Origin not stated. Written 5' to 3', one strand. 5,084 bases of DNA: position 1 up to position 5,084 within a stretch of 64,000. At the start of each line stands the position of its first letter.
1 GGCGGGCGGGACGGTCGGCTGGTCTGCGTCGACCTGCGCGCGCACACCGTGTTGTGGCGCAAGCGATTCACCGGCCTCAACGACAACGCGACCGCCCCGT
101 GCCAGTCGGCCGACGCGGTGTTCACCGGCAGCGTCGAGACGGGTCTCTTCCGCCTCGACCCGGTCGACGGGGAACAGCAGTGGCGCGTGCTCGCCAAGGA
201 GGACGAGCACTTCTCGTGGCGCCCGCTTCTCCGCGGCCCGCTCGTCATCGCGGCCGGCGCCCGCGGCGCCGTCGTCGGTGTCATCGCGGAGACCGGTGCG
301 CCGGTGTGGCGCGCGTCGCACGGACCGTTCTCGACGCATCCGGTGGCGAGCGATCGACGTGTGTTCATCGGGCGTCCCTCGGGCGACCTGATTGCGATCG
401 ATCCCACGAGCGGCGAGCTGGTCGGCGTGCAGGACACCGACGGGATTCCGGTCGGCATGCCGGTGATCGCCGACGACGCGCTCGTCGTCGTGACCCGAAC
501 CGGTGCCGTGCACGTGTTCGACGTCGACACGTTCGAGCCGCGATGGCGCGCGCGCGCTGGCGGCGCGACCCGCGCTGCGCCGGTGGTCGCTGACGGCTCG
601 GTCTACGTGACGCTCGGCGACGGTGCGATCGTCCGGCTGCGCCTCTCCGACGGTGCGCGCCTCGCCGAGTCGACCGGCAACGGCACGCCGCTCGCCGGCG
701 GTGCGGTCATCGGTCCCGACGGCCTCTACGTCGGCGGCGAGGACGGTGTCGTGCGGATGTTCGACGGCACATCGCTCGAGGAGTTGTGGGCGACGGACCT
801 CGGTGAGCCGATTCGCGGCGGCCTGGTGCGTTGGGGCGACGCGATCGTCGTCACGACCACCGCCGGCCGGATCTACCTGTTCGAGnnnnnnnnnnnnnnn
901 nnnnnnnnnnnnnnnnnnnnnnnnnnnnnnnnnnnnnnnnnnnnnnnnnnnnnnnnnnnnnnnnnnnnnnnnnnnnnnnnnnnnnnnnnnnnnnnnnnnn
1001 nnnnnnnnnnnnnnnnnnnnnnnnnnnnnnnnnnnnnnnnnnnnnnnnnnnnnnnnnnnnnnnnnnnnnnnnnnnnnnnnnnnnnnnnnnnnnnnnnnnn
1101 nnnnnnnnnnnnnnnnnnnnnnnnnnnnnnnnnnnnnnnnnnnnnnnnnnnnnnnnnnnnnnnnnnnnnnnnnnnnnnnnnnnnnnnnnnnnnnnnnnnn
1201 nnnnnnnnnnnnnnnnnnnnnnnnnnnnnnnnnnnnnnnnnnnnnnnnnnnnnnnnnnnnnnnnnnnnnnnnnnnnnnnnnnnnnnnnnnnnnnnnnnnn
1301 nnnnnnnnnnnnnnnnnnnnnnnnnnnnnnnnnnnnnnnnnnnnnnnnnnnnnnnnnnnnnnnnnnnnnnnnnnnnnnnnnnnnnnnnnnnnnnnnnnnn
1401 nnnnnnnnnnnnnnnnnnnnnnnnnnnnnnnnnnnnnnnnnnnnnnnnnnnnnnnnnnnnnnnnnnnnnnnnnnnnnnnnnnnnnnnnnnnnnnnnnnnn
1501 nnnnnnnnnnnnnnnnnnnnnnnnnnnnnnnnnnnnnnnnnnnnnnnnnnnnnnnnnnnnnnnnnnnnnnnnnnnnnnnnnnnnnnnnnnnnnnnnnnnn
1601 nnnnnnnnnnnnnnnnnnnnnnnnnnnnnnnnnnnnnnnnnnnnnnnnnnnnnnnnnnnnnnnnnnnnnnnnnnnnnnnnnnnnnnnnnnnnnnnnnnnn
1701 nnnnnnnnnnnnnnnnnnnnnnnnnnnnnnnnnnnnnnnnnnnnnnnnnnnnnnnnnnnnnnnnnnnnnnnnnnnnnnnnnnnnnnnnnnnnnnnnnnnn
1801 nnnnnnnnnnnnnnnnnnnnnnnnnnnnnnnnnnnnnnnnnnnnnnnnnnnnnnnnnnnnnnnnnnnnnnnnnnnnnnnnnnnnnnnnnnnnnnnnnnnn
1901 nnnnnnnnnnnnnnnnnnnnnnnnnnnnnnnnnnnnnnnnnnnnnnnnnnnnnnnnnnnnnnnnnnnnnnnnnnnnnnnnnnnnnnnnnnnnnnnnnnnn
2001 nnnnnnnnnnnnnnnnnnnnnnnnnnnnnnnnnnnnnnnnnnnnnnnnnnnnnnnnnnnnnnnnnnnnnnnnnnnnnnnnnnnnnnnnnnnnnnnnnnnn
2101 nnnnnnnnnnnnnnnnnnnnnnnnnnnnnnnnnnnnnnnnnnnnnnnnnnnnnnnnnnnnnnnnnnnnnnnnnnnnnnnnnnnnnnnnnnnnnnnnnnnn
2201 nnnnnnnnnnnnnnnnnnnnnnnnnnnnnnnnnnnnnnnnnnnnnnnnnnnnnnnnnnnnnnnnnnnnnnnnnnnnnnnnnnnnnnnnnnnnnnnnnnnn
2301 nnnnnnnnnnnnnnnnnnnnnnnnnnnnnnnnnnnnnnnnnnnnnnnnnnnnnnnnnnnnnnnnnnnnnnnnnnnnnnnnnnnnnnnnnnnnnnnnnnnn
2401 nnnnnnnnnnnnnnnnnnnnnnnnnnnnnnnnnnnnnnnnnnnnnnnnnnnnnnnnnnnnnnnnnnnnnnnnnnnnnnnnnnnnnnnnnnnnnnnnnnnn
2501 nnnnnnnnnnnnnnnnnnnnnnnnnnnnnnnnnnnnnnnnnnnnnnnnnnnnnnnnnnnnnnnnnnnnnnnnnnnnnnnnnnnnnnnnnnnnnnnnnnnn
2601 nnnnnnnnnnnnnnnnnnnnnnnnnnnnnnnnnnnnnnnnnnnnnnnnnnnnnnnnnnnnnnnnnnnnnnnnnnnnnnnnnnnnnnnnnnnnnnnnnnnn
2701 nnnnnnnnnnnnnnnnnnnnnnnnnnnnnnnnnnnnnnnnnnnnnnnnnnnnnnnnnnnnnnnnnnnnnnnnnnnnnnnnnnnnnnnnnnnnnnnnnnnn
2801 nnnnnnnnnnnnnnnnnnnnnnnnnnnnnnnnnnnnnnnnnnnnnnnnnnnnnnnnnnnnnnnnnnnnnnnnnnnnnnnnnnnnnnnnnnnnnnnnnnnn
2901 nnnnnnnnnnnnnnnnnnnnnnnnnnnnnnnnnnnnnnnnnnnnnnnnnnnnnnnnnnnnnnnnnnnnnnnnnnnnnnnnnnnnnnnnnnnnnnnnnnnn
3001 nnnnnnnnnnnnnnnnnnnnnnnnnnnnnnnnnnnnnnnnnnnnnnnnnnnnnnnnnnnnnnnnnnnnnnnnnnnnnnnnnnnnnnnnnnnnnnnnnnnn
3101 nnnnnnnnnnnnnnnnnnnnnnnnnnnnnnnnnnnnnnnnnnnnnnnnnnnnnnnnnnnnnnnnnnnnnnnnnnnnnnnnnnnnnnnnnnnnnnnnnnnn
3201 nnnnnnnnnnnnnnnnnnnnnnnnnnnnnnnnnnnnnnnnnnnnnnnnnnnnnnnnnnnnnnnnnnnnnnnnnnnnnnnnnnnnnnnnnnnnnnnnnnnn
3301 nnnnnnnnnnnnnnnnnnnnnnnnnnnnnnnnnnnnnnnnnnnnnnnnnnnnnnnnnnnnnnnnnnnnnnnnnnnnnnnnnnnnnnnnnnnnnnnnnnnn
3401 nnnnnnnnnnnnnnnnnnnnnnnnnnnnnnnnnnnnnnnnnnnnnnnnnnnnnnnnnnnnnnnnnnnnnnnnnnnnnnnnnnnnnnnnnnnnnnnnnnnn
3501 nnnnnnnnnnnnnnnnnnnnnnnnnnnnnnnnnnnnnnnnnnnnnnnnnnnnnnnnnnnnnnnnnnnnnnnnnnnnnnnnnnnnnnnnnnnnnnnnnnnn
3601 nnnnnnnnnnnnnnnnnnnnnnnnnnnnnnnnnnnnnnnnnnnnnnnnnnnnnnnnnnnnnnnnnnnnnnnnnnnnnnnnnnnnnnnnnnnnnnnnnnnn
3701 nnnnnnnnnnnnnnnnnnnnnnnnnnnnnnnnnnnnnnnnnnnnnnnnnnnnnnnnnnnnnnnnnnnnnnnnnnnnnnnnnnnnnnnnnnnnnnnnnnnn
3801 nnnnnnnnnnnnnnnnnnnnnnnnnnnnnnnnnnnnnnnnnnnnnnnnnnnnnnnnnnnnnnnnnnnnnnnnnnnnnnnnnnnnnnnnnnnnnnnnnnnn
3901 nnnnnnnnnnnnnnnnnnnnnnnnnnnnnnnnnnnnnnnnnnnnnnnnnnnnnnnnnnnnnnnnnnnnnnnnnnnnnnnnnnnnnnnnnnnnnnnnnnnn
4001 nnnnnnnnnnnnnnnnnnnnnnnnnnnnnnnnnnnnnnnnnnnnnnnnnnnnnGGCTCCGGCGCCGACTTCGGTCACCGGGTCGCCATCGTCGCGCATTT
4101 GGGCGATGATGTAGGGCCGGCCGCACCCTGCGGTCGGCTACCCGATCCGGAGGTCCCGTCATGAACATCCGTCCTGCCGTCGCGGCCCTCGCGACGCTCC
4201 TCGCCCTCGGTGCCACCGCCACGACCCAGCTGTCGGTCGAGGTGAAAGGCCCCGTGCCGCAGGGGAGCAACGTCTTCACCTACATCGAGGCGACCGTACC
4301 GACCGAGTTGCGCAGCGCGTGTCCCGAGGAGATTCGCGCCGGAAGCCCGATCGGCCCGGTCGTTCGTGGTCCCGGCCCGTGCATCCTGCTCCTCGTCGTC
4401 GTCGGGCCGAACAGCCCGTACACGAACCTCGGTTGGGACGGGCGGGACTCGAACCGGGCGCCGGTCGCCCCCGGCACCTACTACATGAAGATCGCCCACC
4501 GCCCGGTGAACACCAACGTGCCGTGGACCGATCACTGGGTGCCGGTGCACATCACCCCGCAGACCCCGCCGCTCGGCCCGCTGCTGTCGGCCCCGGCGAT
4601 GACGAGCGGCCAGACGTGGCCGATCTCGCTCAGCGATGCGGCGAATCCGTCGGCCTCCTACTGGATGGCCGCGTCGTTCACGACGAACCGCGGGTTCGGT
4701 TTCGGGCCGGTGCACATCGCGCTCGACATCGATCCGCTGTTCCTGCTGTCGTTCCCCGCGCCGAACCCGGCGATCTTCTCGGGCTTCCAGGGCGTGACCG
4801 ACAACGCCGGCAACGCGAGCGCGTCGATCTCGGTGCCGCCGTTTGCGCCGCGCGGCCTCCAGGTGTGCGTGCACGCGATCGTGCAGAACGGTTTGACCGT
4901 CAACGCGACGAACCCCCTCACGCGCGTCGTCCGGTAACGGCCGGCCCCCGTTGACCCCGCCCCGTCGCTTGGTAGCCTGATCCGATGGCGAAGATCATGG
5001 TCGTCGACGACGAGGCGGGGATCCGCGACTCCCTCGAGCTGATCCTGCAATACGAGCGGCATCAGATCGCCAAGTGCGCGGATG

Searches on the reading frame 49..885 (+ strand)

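Call 41: search_protein_families(library=pfam, proteins=[window:49-885:+], max_evalue=0.001)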
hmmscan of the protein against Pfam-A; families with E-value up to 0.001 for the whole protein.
window:49-885:+ (279 aa): 3 families
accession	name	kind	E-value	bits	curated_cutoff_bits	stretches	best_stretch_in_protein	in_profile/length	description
PF13360.13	PQQ_2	-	1.6e-23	84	27.6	3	112-207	3-98/233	Outer membrane protein assembly factor BamB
PF13570.13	Beta-prop_ACSF4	-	5.9e-20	72.4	133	2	101-278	18-200/329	Beta-alanine-activating enzyme, beta-propeller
PF01011.28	PQQ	-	2.2e-06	27.1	26.7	0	12-125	48-137/595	Glucose/ethanol/alcohol dehydrogenase, beta-propeller domain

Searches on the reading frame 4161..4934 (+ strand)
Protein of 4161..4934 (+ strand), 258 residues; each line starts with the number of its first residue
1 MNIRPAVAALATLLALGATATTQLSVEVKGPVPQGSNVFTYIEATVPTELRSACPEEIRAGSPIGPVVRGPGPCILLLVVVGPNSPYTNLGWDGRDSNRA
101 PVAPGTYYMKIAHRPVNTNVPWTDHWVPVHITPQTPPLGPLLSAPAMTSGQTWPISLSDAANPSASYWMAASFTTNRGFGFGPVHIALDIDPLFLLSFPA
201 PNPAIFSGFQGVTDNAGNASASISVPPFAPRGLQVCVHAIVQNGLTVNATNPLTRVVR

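Call 7: search_protein_families(library=pfam, proteins=[window:4161-4934:+], max_evalue=1)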
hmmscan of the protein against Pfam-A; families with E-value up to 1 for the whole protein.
window:4161-4934:+ (258 aa): 1 family
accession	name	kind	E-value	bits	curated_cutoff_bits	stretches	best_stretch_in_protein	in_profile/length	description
PF13860.13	FlgD_ig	-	0.012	16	27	1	88-112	50-74/79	FlgD Ig-like domain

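Call 8: search_protein_families(library=ncbifam, proteins=[window:4161-4934:+], max_evalue=1)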
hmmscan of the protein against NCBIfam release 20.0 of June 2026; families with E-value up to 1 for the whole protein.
window:4161-4934:+ (258 aa): 0 families

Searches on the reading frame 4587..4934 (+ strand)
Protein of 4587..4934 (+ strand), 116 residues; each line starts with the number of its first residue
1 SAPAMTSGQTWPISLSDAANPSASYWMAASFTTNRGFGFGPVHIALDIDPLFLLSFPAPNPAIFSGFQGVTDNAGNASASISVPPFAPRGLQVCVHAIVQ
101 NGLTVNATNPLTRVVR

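Call 13: find_homologous_proteins(query=A1, max_evalue=0.001)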
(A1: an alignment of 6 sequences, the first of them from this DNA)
Query A1 (6 sequences): 2604 candidates shared short words with the query, none scored E <= 0.001.

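Call 20: search_protein_representatives(alignment_id=A1)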
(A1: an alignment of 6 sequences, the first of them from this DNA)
Query: 6 sequences, 115 profile positions. Proteins with E-value up to 0.001 (for the whole library): 2336; up to 1e-10: 618; up to 1e-30: 3. The best 150 are listed.
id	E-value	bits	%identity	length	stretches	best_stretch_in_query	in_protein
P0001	2.9e-37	143.5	-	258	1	2-115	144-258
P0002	7.5e-33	129.2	-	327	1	2-114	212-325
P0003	1.5e-31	125.1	-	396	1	3-115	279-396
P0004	3.9e-28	114.1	-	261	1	2-114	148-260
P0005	1.9e-26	108.6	-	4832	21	7-33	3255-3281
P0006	1.9e-25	105.4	-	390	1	2-113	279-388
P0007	4.4e-25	104.2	-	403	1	3-113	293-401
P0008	5.8e-25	103.8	-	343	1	2-115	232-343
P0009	8.2e-25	103.3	-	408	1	2-115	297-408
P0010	1.6e-24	102.4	-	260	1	2-114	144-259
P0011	1.9e-24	102.1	-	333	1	2-115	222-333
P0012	2.1e-23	98.8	-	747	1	3-115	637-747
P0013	3.1e-23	98.2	-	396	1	6-115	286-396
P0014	5.5e-23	97.4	-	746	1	3-114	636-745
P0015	6.2e-22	94.1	-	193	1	2-114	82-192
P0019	1.7e-21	92.7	-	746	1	2-115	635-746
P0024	2.6e-20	88.8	-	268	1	3-114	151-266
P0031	2.5e-19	85.7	-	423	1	2-114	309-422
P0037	4.5e-19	84.8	-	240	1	3-115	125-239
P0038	5.9e-19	84.5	-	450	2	5-115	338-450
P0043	2.5e-18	82.5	-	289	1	3-114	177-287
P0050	4.6e-18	81.6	-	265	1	6-102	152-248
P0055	7.3e-18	80.9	-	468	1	3-114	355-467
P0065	2.9e-17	79.0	-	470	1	2-102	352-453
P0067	3.3e-17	78.8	-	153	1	3-115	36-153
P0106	3.0e-16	75.7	-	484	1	1-115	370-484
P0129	7.5e-16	74.5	-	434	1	11-109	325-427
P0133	8.2e-16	74.3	-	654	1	9-113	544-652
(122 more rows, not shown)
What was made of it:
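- Tried and rejected: The exhaustive search (call 20) settled the question.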

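Call 24: list_cluster_members(proteins=[P0001, P0002, P0003, P0006, P0012, P0037, P0065, P0106, P0129, P0010])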
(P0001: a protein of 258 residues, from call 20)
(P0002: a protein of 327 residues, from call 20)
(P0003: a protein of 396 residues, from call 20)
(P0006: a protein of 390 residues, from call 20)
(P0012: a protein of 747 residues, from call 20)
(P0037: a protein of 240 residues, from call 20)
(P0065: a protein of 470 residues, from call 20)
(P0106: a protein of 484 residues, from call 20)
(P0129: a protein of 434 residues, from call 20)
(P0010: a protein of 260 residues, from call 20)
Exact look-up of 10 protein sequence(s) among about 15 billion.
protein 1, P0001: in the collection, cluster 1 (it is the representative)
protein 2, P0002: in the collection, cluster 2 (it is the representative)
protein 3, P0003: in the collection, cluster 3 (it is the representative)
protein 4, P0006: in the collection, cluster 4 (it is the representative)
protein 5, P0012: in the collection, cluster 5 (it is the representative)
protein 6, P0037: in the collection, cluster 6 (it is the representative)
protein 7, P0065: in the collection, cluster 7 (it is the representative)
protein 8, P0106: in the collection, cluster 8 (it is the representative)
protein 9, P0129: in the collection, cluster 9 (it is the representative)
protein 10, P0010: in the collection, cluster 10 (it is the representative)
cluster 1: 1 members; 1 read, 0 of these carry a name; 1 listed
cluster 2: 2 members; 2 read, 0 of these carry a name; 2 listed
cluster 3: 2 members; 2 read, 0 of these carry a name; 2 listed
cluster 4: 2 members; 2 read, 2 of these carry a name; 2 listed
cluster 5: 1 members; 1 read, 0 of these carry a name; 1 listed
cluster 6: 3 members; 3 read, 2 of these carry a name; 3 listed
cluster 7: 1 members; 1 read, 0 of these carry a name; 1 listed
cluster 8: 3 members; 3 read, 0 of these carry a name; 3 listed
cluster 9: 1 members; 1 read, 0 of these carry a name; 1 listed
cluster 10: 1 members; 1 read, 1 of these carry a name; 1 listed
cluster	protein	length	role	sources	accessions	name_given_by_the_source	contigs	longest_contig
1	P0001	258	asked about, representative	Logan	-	-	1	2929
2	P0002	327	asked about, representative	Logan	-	-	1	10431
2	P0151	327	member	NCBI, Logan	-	-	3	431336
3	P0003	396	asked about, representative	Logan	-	-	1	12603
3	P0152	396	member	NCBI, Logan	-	-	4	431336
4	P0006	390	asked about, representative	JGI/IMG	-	hypothetical protein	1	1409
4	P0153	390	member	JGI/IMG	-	hypothetical protein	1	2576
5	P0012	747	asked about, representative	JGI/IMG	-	-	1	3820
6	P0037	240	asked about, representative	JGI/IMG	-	hypothetical protein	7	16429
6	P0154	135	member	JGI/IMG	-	hypothetical protein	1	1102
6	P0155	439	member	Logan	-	-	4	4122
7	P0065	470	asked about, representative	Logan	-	-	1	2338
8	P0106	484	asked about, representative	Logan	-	-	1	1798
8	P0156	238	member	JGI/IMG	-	-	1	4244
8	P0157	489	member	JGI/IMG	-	-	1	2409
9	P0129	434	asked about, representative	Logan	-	-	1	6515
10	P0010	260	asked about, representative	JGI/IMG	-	hypothetical protein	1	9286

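Call 50: search_protein_families(library=pfam, alignment_id=A5, max_evalue=0.01)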
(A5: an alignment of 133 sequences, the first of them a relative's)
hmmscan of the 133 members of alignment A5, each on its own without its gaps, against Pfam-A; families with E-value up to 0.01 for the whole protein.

A. member 1, P0001 (258 aa): 1 family
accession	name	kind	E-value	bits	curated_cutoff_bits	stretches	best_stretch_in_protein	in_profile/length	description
PF13860.13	FlgD_ig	-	0.00079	19.8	27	1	89-112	51-74/79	FlgD Ig-like domain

B. families by the number of members that match (of 133 scanned): 21 families
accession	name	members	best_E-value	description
PF08450.18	SGL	4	7.4e-06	SMP-30/Gluconolactonase/LRE-like region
PF13860.13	FlgD_ig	4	2.3e-05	FlgD Ig-like domain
PF22701.2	Mala_s_1-like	4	0.00025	Mal s 1 allergenic protein-like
PF07676.18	PD40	3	2.7e-09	WD40-like Beta Propeller Repeat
PF01436.27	NHL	3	0.004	NHL repeat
PF21959.2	DUF6923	2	2.3e-06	Repeat of unknown function (DUF6923)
PF13570.13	Beta-prop_ACSF4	2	2.7e-06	Beta-alanine-activating enzyme, beta-propeller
PF00089.32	Trypsin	2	8.2e-05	Trypsin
PF24684.1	Vgb_lyase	2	0.0017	Virginiamycin B lyase family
PF01656.29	CbiA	1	9.5e-12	CobQ/CobB/MinD/ParA nucleotide binding domain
PF13614.12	AAA_31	1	1.6e-08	AAA domain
PF10609.15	ParA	1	3.2e-08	NUBPL iron-transfer P-loop NTPase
PF13365.12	Trypsin_2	1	6.5e-06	Trypsin-like peptidase domain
PF23619.1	Ig_VWA7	1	0.00032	VWA7 Ig-like domain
PF00930.27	DPPIV_N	1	0.0016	Dipeptidyl peptidase IV (DPP IV) N-terminal region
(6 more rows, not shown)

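Call 61: find_encoding_contigs(protein=P0008, flank=10000, max_places=2)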
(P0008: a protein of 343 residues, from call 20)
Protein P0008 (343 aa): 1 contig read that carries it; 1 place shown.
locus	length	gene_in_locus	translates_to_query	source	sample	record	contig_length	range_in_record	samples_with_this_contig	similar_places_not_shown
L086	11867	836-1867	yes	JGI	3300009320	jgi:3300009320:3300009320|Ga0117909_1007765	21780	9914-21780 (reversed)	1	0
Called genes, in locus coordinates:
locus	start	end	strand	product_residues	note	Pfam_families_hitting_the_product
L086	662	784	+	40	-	-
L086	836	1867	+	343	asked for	-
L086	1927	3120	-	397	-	-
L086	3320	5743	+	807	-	PF13646:HEAT_2 (weak), PF03130:HEAT_PBS (faint), PF13646:HEAT_2, PF13432:TPR_16 (faint), PF07719:TPR_2 (faint), PF13174:TPR_6 (faint)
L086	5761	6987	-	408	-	-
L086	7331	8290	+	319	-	-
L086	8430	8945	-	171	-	-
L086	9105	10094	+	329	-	PF08240:ADH_N, PF00107:ADH_zinc_N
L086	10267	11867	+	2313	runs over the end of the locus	PF00113:Enolase_C, PF03952:Enolase_N (faint), PF01326:PPDK_N (faint), PF00391:PEP-utilizers (weak)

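Call 69: list_cluster_members(proteins=[P0019, P0024, P0031, P0038, P0043, P0050, P0055, P0067, P0133, P0165])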
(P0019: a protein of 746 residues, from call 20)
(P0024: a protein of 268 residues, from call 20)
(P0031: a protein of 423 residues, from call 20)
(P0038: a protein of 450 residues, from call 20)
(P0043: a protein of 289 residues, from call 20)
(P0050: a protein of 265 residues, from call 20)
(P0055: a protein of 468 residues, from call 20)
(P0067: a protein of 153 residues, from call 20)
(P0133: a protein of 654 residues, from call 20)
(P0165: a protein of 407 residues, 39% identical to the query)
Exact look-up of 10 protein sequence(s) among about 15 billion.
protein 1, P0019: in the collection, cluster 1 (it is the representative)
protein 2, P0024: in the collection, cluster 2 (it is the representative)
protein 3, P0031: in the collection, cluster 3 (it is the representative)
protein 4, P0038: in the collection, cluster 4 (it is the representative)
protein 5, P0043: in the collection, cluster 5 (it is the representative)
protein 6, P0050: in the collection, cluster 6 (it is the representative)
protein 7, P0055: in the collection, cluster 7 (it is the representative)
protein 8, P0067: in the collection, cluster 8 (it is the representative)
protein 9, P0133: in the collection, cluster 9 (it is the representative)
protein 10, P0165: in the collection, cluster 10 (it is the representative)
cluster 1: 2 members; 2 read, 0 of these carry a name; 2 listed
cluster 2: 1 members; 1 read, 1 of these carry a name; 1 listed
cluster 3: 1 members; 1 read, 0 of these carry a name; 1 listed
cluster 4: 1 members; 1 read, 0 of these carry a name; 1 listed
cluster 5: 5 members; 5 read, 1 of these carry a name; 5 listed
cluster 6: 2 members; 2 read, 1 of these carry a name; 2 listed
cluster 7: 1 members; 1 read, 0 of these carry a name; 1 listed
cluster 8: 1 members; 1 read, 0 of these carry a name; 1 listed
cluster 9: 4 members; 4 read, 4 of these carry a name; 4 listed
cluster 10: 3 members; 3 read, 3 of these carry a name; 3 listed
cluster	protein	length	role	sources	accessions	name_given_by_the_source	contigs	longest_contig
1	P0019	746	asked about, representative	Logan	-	-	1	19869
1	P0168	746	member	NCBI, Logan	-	-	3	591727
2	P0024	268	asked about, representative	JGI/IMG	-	hypothetical protein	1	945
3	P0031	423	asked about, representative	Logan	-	-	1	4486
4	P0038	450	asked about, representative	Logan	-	-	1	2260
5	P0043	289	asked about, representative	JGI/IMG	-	-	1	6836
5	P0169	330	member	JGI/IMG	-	hypothetical protein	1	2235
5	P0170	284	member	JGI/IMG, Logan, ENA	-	-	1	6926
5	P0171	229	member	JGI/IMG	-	-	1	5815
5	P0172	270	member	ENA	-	-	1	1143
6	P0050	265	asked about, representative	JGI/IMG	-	hypothetical protein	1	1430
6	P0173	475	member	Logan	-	-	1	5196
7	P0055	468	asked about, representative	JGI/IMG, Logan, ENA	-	-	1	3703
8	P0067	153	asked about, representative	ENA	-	-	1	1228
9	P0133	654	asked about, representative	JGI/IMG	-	hypothetical protein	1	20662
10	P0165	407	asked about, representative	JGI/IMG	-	streptogramin lyase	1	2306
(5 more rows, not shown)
